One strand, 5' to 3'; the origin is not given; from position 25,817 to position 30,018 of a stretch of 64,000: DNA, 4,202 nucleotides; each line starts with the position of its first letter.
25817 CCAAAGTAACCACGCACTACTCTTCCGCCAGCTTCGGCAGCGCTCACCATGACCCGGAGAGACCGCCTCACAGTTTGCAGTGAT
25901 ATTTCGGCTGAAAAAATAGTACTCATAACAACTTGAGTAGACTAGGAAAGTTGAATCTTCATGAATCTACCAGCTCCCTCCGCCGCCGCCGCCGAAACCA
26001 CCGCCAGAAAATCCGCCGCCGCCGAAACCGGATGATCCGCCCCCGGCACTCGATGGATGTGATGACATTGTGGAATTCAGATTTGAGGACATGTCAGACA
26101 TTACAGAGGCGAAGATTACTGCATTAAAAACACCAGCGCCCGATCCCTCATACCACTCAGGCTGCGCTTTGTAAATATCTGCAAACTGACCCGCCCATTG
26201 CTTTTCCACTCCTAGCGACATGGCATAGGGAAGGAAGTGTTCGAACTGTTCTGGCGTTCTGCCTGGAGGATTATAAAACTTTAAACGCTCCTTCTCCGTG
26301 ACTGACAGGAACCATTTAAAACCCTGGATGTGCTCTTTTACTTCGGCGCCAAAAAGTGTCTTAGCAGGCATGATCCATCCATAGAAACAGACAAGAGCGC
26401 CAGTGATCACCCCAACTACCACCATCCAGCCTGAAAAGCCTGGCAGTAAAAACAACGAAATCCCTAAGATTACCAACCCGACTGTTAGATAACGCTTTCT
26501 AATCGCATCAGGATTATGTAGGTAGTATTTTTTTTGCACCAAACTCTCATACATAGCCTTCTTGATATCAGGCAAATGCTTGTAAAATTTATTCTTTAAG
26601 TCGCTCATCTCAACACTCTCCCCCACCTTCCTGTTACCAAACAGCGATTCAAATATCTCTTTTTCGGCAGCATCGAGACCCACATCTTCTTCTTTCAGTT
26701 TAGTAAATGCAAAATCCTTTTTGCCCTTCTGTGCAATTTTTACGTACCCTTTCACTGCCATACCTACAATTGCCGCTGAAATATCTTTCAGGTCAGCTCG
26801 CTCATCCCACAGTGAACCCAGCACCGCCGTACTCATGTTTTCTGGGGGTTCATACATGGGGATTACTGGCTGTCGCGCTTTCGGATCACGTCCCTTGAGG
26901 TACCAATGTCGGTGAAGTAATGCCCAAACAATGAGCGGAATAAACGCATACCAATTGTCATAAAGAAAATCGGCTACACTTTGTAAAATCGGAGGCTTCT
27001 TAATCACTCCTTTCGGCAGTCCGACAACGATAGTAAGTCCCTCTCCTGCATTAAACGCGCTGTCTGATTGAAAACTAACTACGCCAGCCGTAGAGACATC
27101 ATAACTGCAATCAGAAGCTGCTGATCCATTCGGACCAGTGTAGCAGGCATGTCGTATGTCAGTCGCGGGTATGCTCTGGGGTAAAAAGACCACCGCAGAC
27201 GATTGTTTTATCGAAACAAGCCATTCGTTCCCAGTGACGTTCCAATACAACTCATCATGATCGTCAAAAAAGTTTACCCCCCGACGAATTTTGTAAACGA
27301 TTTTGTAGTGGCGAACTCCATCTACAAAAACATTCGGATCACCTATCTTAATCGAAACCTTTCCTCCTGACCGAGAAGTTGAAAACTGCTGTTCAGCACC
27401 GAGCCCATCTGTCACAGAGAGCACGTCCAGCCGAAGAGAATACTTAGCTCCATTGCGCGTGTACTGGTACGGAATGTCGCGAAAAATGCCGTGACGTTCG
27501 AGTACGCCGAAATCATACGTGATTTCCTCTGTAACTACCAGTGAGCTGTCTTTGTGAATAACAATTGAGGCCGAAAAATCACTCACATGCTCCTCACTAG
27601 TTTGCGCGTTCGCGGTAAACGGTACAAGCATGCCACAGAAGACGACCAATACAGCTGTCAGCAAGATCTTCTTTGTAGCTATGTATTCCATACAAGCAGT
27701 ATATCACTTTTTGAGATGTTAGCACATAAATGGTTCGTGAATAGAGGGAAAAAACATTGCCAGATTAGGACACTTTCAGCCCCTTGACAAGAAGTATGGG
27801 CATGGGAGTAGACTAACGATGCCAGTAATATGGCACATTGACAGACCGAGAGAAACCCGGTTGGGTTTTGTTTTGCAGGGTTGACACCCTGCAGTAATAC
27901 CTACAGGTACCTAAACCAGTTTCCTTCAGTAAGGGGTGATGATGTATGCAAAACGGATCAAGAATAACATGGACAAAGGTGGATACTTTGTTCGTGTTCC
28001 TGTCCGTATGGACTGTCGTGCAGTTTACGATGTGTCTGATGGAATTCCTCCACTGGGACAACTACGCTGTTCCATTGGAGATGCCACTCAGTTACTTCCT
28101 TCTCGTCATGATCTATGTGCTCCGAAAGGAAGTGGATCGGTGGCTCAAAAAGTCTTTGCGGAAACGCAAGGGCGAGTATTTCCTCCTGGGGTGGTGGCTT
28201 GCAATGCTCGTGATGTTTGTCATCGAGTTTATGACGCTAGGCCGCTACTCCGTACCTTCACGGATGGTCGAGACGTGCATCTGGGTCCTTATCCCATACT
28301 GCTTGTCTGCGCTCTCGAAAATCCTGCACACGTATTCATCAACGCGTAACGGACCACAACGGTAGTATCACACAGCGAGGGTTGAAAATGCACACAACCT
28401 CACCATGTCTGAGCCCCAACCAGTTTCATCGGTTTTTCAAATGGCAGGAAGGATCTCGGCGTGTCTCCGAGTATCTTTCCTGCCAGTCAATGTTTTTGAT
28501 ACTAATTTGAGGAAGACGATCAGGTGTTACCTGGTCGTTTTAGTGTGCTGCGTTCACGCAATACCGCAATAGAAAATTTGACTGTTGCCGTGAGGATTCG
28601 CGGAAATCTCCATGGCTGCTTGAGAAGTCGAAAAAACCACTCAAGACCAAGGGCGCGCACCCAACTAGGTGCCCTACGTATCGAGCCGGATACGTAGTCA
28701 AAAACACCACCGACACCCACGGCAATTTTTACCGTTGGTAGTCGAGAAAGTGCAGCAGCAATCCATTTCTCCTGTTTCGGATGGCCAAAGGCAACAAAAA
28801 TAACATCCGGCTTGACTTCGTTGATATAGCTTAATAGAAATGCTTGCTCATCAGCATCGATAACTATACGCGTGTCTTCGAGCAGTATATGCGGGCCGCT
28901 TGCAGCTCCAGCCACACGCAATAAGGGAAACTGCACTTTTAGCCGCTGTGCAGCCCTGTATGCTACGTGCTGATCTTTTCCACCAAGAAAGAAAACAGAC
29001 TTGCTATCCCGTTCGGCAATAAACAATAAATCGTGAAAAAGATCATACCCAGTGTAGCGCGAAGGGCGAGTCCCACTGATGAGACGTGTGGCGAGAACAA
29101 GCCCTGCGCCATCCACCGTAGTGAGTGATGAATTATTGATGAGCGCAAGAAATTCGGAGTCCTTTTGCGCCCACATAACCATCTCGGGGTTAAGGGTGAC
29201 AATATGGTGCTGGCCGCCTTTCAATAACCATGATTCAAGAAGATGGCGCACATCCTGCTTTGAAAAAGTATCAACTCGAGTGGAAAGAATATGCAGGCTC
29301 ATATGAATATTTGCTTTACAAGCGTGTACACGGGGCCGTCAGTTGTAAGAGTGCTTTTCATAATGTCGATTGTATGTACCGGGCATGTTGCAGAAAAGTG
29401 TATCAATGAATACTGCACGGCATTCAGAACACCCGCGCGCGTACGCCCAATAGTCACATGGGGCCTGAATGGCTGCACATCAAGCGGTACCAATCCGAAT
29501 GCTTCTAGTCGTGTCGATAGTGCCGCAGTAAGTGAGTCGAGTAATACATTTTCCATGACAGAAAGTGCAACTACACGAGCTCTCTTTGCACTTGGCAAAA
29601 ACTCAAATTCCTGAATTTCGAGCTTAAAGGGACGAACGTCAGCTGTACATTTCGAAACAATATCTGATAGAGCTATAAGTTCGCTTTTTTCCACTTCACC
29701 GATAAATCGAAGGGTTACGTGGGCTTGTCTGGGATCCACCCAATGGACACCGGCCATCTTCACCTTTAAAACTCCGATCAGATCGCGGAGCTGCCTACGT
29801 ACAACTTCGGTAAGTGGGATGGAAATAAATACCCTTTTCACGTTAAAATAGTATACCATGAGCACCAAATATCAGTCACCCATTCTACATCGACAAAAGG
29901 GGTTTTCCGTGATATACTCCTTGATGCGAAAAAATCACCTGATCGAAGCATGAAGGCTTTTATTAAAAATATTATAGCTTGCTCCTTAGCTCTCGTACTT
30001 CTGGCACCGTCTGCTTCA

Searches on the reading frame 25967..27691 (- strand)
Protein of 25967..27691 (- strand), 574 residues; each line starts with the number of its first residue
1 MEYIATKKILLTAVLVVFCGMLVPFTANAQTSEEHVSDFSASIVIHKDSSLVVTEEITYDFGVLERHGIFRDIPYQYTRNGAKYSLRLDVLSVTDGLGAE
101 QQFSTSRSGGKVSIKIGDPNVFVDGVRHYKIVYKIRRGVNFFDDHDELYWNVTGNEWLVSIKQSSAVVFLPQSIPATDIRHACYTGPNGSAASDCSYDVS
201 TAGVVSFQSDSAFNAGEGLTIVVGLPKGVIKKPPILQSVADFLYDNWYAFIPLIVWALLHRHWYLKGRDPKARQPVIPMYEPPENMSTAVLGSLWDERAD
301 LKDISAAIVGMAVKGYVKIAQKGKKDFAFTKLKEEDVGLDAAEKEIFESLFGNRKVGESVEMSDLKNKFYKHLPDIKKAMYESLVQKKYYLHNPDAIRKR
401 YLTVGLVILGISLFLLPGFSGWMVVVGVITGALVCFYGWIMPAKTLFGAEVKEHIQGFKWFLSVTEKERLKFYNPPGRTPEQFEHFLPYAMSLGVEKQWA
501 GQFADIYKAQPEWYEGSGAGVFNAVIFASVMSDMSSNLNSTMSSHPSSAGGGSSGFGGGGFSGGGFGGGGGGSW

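Call 22: search_protein_families(library=pfam, proteins=[window:25967-27691:-], max_evalue=0.001)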
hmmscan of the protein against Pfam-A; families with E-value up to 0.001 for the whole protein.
window:25967-27691:- (574 aa): 2 families
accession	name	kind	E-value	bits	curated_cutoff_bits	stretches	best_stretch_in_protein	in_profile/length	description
PF20990.2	DUF2207_C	-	1.1e-40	140.3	33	1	279-503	3-247/247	Predicted membrane protein (DUF2207) C-terminal domain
PF09972.14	DUF2207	-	7.2e-27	95.1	24.4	1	36-223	2-170/172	Predicted membrane protein (DUF2207) N-terminal domain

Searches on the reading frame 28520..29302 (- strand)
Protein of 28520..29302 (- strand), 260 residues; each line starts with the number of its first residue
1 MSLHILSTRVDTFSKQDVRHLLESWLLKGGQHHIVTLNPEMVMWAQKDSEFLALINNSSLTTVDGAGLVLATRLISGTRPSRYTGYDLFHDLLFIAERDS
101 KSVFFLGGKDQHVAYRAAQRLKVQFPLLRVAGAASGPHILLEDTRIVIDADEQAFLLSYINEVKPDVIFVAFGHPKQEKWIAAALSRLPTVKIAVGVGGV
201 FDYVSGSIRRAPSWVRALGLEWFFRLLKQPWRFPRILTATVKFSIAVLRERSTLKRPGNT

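Call 66: search_protein_families(library=pfam, proteins=[window:28520-29302:-], max_evalue=0.0001)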
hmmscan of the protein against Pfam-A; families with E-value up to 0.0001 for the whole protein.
window:28520-29302:- (260 aa): 1 family
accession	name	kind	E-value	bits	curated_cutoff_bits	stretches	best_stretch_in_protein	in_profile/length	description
PF03808.19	Glyco_tran_WecG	-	3e-50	170.8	27.4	1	59-235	2-166/168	Glycosyl transferase WecG/TagA/CpsF family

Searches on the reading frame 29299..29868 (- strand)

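Call 66: search_protein_families(library=pfam, proteins=[window:29299-29868:-], max_evalue=0.0001)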
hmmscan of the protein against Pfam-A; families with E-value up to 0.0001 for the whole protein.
window:29299-29868:- (189 aa): 2 families
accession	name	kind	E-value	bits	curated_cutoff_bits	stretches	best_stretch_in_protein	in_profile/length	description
PF02834.22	LigT_PEase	-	3.1e-17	63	23.3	1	17-100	1-86/87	LigT like Phosphoesterase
PF13563.12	2_5_RNA_ligase2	-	1.7e-11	44.9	27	1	43-171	20-147/152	2'-5' RNA ligase superfamily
